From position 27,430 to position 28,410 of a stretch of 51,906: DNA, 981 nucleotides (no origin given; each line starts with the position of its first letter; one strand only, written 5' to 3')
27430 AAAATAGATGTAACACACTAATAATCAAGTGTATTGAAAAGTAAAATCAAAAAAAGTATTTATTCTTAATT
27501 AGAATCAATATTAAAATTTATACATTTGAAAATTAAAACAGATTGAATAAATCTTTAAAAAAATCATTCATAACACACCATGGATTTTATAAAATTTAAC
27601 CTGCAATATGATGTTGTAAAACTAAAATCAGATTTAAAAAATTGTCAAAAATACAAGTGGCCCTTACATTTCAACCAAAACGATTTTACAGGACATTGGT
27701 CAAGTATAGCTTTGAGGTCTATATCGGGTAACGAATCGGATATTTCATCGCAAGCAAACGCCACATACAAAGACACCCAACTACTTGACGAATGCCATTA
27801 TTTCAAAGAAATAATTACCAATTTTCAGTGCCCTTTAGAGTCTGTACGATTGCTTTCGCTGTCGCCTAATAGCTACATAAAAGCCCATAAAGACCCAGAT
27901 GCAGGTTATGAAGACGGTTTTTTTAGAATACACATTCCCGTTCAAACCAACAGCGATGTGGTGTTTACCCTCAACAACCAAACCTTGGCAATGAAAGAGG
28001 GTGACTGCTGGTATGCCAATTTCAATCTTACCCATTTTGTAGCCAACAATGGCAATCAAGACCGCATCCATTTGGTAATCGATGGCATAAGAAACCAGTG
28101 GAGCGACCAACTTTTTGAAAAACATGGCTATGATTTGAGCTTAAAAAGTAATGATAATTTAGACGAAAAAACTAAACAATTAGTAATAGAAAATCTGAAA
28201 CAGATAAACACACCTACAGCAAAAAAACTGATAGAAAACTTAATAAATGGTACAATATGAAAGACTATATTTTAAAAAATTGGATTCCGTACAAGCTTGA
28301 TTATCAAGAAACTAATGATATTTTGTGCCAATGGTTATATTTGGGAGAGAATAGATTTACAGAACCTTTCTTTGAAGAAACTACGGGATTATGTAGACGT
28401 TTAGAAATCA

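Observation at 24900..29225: Divergent oxygenase / sulfotransferase / tail-collar island: candidate undescribed protein-modification or surface-fibre system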

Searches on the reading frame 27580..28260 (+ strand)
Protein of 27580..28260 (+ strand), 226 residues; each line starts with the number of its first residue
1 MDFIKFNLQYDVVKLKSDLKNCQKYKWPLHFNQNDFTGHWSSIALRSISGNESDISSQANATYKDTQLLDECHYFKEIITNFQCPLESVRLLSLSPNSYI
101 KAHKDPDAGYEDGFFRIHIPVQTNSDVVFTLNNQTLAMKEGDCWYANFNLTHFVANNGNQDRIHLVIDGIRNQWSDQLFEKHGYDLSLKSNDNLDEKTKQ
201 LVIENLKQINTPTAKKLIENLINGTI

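Call 3: search_protein_families(library=pfam, proteins=[window:27580-28260:+], max_evalue=0.01)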
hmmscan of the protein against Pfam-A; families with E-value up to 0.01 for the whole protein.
window:27580-28260:+ (226 aa): 2 families
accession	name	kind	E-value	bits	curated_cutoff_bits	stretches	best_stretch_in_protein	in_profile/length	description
PF05118.21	Asp_Arg_Hydrox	-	4.4e-17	62.8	22.6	1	33-171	32-156/157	Aspartyl/Asparaginyl beta-hydroxylase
PF07883.17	Cupin_2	-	0.0056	16.8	27.2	1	127-161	29-63/70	Cupin domain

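Call 4: search_protein_families(library=ncbifam, proteins=[window:27580-28260:+], max_evalue=0.01)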
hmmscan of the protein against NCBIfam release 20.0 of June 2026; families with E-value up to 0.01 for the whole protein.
window:27580-28260:+ (226 aa): 2 families
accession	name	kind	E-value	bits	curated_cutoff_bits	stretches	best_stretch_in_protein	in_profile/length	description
TIGR04531.1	nonproteo_OH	subfamily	0.00022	20.7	300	1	35-168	36-169/277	putative nonproteinogenic amino acid hydroxylase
NF033391.2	lipid_A_LpxO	equivalog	0.0009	18.4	500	1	92-178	143-230/297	lipid A hydroxylase LpxO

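Call 42: search_solved_structures(query=A4, max_evalue=1, show_alignments=1)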
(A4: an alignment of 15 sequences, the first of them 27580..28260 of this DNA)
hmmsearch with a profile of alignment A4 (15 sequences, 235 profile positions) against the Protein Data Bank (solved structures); distinct sequences matched with E-value up to 1: 20.
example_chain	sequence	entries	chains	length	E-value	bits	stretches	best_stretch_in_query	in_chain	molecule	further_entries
4p7w_A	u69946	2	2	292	1.1e-20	77.2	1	12-202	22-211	L-proline cis-4-hydroxylase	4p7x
1e5r_A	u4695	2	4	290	2.1e-11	46.9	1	40-186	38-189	PROLINE OXIDASE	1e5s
7v4f_B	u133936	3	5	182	0.00021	24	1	78-172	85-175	Beta-hydroxylase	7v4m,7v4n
7v4p_A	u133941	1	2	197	0.0011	21.6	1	120-172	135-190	Beta-hydroxylase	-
7v4o_B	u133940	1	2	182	0.0053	19.4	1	78-172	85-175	Beta-hydroxylase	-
2uy8_A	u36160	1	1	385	0.053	16.1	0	139-195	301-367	OXALATE DECARBOXYLASE OXDC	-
5hi0_A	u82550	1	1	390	0.053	16.1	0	139-196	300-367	Oxalate decarboxylase OxdC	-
2v09_A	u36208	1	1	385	0.057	16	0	139-195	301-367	OXALATE DECARBOXYLASE OXDC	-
6ufi_A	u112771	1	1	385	0.057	16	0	139-195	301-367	Cupin domain-containing protein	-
3s0m_A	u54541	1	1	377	0.058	16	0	139-194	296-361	Oxalate decarboxylase oxdC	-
1j58_A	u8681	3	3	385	0.068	15.7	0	139-195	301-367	YVRK PROTEIN | OXALATE DECARBOXYLASE OXDC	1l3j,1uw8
2uya_A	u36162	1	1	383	0.069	15.7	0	139-195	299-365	OXALATE DECARBOXYLASE OXDC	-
2uyb_A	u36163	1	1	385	0.07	15.7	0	139-195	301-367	OXALATE DECARBOXYLASE OXDC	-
6tzp_A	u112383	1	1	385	0.071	15.7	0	139-195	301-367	Oxalate decarboxylase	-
5vg3_A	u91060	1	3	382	0.071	15.7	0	139-194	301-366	Oxalate decarboxylase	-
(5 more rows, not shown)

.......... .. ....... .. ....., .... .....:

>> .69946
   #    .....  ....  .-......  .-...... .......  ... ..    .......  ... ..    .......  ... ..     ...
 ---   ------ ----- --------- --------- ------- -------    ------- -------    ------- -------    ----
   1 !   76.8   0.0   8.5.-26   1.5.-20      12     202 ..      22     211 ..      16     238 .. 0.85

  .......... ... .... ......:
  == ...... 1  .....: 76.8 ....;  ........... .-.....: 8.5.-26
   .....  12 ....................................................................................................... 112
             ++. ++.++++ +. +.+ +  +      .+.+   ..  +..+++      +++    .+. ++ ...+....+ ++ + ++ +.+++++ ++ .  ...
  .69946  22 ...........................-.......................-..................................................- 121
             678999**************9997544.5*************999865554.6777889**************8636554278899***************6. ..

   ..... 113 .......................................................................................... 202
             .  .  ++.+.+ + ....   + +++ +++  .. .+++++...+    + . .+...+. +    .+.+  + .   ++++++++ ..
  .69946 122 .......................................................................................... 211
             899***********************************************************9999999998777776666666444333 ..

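Call 80: find_related_loci(query=A4, collection=viral_contigs, flank=10000)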
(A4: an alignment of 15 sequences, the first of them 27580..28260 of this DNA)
Query A4 (226 aa) in viral_contigs; peptide patterns used: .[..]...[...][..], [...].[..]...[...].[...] (x = any residue, [..] = any of these).
109 stretches matched a pattern; 67 encode a relative of the query (tblastn E <= 1e-3); 67 distinct loci.
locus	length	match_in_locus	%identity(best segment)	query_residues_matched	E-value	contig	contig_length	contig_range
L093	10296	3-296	43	82-179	6e-22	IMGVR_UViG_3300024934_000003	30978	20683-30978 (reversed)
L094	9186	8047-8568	31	30-180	2e-20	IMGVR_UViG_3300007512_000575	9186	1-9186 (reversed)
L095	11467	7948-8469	29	30-180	2e-18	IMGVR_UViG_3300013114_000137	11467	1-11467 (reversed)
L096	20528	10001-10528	33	32-180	5e-19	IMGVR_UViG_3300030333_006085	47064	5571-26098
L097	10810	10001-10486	30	30-168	2e-17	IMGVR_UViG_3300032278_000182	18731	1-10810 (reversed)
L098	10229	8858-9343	30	30-168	2e-17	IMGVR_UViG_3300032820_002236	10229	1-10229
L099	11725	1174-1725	28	13-173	3e-16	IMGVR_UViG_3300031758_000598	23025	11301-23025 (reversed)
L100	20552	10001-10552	28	13-173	3e-16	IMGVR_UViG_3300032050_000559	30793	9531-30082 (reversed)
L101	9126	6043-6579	29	22-168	3e-16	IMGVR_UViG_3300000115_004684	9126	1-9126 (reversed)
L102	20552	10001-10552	28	13-173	3e-16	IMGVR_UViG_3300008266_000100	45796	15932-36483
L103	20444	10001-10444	32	40-168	5e-16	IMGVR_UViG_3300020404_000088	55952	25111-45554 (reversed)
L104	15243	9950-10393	32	40-168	5e-16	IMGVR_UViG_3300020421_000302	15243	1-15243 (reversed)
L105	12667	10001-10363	36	77-186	8e-16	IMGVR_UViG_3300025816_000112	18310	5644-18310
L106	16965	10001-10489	30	30-170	5e-15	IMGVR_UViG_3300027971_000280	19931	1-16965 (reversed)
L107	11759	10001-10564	29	15-173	7e-15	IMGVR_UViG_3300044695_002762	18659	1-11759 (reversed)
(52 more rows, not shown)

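Call 91: search_protein_families(library=padloc, proteins=[window:27580-28260:+], max_evalue=0.001)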
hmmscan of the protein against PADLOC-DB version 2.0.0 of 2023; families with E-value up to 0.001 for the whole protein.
window:27580-28260:+ (226 aa): 0 families

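Call 100: search_protein_families(library=phrogs, proteins=[window:27580-28260:+], max_evalue=0.001)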
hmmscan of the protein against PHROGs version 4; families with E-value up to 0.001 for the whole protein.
window:27580-28260:+ (226 aa): 0 families
